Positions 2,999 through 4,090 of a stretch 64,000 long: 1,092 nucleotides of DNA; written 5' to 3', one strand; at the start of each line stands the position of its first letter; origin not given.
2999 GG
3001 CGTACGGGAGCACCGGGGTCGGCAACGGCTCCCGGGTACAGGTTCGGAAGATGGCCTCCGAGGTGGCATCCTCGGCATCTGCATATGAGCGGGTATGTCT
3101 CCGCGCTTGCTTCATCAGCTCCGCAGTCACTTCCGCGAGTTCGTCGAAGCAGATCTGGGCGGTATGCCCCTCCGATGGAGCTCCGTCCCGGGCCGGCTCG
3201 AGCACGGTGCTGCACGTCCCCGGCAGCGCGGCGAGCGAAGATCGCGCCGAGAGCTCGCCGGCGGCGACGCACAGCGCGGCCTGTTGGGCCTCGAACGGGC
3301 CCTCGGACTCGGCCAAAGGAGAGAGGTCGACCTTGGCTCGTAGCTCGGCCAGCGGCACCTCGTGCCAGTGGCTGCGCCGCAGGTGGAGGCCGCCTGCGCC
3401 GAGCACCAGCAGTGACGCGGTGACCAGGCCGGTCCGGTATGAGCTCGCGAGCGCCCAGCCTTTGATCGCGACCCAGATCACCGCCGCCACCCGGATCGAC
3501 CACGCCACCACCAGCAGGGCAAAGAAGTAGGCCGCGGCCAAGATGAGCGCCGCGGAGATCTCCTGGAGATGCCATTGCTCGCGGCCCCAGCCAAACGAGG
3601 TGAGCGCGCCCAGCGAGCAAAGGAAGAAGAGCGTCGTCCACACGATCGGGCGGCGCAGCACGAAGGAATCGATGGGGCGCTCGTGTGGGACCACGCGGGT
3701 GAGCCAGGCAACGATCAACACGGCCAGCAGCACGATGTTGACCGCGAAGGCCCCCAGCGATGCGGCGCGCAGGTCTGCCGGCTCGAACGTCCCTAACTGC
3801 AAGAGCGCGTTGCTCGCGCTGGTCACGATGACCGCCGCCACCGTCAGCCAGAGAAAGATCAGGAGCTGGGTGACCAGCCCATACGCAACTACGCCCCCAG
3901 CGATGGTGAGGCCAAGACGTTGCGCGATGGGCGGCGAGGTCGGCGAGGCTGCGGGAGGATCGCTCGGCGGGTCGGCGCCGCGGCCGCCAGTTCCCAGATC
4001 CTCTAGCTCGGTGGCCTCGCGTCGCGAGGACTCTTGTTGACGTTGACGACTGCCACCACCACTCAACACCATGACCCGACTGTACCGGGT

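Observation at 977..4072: ECF sigma factor fused behind a polytopic membrane domain, adjacent to a B12-radical SAM gene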

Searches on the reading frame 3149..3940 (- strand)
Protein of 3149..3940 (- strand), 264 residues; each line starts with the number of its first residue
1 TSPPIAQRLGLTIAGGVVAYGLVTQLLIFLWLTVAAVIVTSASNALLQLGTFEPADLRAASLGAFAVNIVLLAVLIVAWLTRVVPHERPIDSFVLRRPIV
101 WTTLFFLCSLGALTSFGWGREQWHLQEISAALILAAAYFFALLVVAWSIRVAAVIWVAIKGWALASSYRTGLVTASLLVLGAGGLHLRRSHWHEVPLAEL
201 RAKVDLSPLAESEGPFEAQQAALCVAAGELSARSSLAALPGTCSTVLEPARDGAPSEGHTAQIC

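Call 28: search_protein_representatives(alignment_id=A2)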
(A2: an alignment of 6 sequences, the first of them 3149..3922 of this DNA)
Query: 6 sequences, 259 profile positions. Proteins with E-value up to 0.001 (for the whole library): 37; up to 1e-10: 28; up to 1e-30: 15. The best 37 are listed.
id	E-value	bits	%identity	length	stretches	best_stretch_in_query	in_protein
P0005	8.8e-120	415.4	-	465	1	1-259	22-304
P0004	3.9e-119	413.3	-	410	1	12-259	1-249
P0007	7.1e-67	242.0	-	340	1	4-240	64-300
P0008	4.4e-64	232.9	-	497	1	2-245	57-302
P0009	1.5e-62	227.9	-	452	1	1-249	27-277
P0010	2.9e-58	213.8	-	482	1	1-249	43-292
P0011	1.3e-46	175.7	-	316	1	5-245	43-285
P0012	2.8e-46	174.5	-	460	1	2-249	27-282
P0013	1.4e-44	169.0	-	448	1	4-240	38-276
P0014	5.5e-40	153.9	-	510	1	9-249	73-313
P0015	1.8e-39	152.2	-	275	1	2-238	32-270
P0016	6.2e-39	150.5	-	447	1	2-241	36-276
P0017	3.1e-37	144.9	-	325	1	1-234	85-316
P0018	1.1e-31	126.7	-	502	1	9-249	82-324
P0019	2.3e-31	125.7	-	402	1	2-251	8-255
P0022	3.8e-21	92.2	-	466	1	7-255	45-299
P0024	4.1e-18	82.2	-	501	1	2-241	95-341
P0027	8.1e-16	74.7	-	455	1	6-238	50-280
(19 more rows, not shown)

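Call 68: find_encoding_contigs(protein=P0024, flank=4000, max_places=2)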
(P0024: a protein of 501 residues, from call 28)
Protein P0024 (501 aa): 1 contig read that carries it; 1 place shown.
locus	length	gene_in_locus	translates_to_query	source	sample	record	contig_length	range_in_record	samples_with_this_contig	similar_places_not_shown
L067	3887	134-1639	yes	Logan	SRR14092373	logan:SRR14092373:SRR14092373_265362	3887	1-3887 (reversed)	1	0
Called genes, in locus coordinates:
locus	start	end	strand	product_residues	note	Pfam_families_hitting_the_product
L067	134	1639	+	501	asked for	-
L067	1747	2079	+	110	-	-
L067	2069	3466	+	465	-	PF02310:B12-binding, PF04055:Radical_SAM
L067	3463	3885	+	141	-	?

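Call 71: search_protein_families(library=ncbifam, proteins=[L067:1747-2079:+, L067:2069-3466:+, L067:3463-3885:+], max_evalue=0.01)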
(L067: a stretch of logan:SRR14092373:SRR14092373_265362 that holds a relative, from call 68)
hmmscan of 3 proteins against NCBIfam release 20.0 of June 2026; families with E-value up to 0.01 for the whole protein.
L067:1747-2079:+ (110 aa): 0 families

L067:2069-3466:+ (465 aa): 21 families
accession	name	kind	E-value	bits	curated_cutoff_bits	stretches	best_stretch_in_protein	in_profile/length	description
NF033712.0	B12_rSAM_KedN5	subfamily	1.5e-25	89.5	700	1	84-422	61-425/624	KedN5 family methylcobalamin-dependent radical SAM C-methyltransferase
TIGR01212.1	TIGR01212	equivalog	5.1e-13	48.8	180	1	300-389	136-225/302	tRNA modification radical SAM protein MnmL/YtqA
TIGR04013.1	B12_SAM_MJ_1487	hypoth_equivalog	4e-11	42.4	251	2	105-220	58-169/382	TIGR04013 family B12-binding domain/radical SAM domain-containing protein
TIGR04072.2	rSAM_ladder_B12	equivalog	1e-10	40.9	360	1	24-364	3-344/443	lipid biosynthesis B12-binding/radical SAM protein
NF050148.1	rSAM_ApyD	equivalog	1.4e-10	40.2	750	1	109-355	96-352/645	RiPP biosynthesis radical SAM protein ApyD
NF006067.1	PRK08208.1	equivalog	5.9e-09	35.4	380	1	306-394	153-242/427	STM4012 family radical SAM protein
TIGR04479.1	bcpD_PhpK_rSAM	subfamily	6.8e-09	34.6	600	1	201-364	240-404/504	PhpK family radical SAM P-methyltransferase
TIGR04295.1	B12_rSAM_oligo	hypoth_equivalog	1e-07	31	400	1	205-319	203-311/422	TIGR04295 family B12-binding domain-containing radical SAM protein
NF033070.1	rSAM_AprD4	equivalog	4.3e-06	25.9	500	1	197-428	191-425/456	AprD4 family radical SAM diol-dehydratase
TIGR04107.1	rSAM_HutW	equivalog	1.4e-05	24.1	400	1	305-392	155-243/419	heme anaerobic degradation radical SAM methyltransferase ChuW/HutW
TIGR04428.1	B12_rSAM_trp_MT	equivalog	2e-05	23.2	500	0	207-261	221-274/558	tryptophan 2-C-methyltransferase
TIGR02026.1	BchE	equivalog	4.2e-05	22.6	481.35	0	205-247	197-237/497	magnesium-protoporphyrin IX monomethyl ester anaerobic oxidative cyclase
TIGR00539.1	hemN_rel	equivalog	7.8e-05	21.9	205.4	1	305-391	114-201/361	radical SAM family heme chaperone HemW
TIGR00538.1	hemN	equivalog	0.00018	20.5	324.95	1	305-368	165-229/454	oxygen-independent coproporphyrinogen III oxidase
TIGR04367.1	HpnR_B12_rSAM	equivalog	0.00051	18.7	650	0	206-289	190-270/490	hopanoid C-3 methylase HpnR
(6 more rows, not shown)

L067:3463-3885:+ (141 aa): 8 families
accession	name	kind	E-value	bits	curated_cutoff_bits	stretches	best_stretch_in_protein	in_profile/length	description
TIGR00041.1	DTMP_kinase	equivalog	4.2e-16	59.2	83.25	1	1-136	1-150/196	dTMP kinase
NF005923.0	PRK07933.1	equivalog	1.1e-06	28.2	193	1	6-101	2-109/213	dTMP kinase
TIGR02173.1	cyt_kin_arch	equivalog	8.3e-06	25.9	102.1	0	114-135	89-110/169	(d)CMP kinase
NF002059.0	PRK00889.1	subfamily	0.0013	18.5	244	0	4-29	5-30/177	adenylyl-sulfate kinase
NF005115.0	PRK06547.1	equivalog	0.0039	16.6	173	0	4-132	15-135/172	hypothetical protein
TIGR01526.1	nadR_NMN_Atrans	equivalog_domain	0.0045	16.3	341.15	1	11-98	169-251/325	nicotinamide-nucleotide adenylyltransferase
NF000868.0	PRK00080.1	equivalog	0.0096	14.8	282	0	7-47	54-93/330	Holliday junction branch migration DNA helicase RuvB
NF003012.0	PRK03839.1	equivalog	0.0097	15.9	152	0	7-32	3-28/180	putative kinase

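Call 72: find_encoding_contigs(protein=P0022, flank=4000, max_places=2)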
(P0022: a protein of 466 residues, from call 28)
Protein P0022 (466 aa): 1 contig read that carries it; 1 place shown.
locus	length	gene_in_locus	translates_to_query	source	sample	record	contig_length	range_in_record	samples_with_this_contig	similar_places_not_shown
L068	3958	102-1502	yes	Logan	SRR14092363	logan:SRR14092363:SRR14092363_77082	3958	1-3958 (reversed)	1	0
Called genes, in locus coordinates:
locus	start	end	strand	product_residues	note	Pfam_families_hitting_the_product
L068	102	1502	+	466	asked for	-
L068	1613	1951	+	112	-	-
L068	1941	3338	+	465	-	PF02310:B12-binding (weak), PF04055:Radical_SAM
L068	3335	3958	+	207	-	PF02223:Thymidylate_kin, PF13521:AAA_28, PF13671:AAA_33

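Call 73: find_encoding_contigs(protein=P0027, flank=4000, max_places=2)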
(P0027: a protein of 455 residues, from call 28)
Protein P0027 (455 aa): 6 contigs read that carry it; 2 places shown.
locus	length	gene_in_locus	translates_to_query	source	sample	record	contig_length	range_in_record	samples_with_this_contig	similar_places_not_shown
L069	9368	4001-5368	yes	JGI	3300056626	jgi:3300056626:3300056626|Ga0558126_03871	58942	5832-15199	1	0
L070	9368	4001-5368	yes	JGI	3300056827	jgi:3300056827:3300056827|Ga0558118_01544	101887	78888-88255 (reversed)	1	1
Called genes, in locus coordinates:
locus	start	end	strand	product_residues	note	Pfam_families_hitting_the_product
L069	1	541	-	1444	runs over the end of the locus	PF20248:DUF6603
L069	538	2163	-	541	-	-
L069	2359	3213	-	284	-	PF06966:DUF1295, PF02544:Steroid_dh (weak), PF04140:ICMT (weak)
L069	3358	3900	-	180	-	PF13527:Acetyltransf_9 (faint), PF00583:Acetyltransf_1, PF13673:Acetyltransf_10, PF13508:Acetyltransf_7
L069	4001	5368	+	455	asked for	-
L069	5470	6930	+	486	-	PF04055:Radical_SAM, PF13353:Fer4_12 (weak), PF02223:Thymidylate_kin, PF13238:AAA_18 (weak), PF13521:AAA_28 (weak), PF13671:AAA_33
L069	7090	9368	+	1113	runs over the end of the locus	PF28492:Beta_helix_4 (weak), PF05048:NosD (faint), PF13229:Beta_helix, PF13948:DUF4215 (faint)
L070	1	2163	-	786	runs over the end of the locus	-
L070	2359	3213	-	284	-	PF06966:DUF1295, PF02544:Steroid_dh (weak), PF04140:ICMT (weak)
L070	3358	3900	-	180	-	PF13527:Acetyltransf_9 (faint), PF00583:Acetyltransf_1, PF13673:Acetyltransf_10, PF13508:Acetyltransf_7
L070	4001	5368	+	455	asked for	-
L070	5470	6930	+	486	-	PF04055:Radical_SAM, PF13353:Fer4_12 (weak), PF02223:Thymidylate_kin, PF13238:AAA_18 (weak), PF13521:AAA_28 (weak), PF13671:AAA_33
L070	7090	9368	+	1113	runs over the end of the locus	PF28492:Beta_helix_4 (weak), PF05048:NosD (faint), PF13229:Beta_helix, PF13948:DUF4215 (faint)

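Call 75: search_protein_families(library=padloc, proteins=[L069:5470-6930:+, L068:1941-3338:+, L068:3335-3958:+, L068:1613-1951:+, L067:2069-3466:+], max_evalue=0.001)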
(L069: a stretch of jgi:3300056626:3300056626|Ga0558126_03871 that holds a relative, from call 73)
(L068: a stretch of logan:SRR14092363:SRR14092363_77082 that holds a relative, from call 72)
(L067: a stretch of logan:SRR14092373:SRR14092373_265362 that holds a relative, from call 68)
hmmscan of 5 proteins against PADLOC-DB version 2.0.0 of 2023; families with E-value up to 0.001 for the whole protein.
L069:5470-6930:+ (486 aa): 5 families
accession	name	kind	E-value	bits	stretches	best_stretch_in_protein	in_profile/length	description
PDLC02903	pVip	-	3.5e-68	227.9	1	12-291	1-256/257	Viperins not associated with kinases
PDLC02904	pVip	-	2.2e-60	202.4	1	12-292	4-262/262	Viperins associated with kinases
PDLC02905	pVip-kinase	-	3.4e-47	159.8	1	9-296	181-459/474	Viperin-kinase fusion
PDLC04690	PDC-M51B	-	3e-29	100.1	1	307-483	3-181/191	-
PDLC02911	VakA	-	4.1e-09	35.2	1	309-439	5-117/163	-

L068:1941-3338:+ (465 aa): 1 family
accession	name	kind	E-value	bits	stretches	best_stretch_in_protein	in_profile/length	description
PDLC04689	PDC-M51A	-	1.6e-142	473.2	1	21-433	4-416/420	-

L068:3335-3958:+ (207 aa): 2 families
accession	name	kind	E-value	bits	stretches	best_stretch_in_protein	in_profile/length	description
PDLC04690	PDC-M51B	-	1.4e-53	179.5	1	9-180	3-174/191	-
PDLC02911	VakA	-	6.1e-17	60.7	1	11-150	5-124/163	-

L068:1613-1951:+ (112 aa): 0 families

L067:2069-3466:+ (465 aa): 1 family
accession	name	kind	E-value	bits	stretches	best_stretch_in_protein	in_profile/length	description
PDLC04689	PDC-M51A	-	9.7e-141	467.4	1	21-432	5-416/420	-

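Call 94: predict_structure(alignment_id=A6)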
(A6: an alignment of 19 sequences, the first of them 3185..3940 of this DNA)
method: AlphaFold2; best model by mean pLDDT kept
length: 252 residues; sequences in the alignment: 19
mean_pLDDT: 80.9   pTM: 0.72
mean pLDDT of the five models: 80.9, 80.6, 78.3, 78.0, 77.8
residues with pLDDT >= 90: 45; 70-90: 173; 50-70: 22; < 50: 12
segments of 3 or more residues with pLDDT < 50: 232-240, 250-252
pLDDT, mean of each block of 10 residues (from residue 1): 82 88 87 87 82 78 89 86 77 77 85 72 78 89 90 92 92 93 89 82 78 82 75 45 54 40
secondary structure, 60 per line:
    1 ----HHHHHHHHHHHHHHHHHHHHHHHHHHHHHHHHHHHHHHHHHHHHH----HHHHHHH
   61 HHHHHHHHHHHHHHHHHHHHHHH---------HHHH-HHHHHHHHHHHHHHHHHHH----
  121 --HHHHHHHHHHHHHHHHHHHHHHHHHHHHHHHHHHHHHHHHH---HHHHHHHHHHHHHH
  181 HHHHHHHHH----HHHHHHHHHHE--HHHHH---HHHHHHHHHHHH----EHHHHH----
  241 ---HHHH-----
elements in order: H5-49 H54-83 H93-96 H98-116 H123-163 H167-189 H194-203 H207-211 H215-226 H232-236 H244-247

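Call 105: search_protein_families(library=phrogs, proteins=[L068:1613-1951:+], max_evalue=0.001)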
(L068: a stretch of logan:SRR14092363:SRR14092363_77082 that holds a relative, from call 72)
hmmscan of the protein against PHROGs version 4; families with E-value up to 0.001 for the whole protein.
L068:1613-1951:+ (112 aa): 0 families
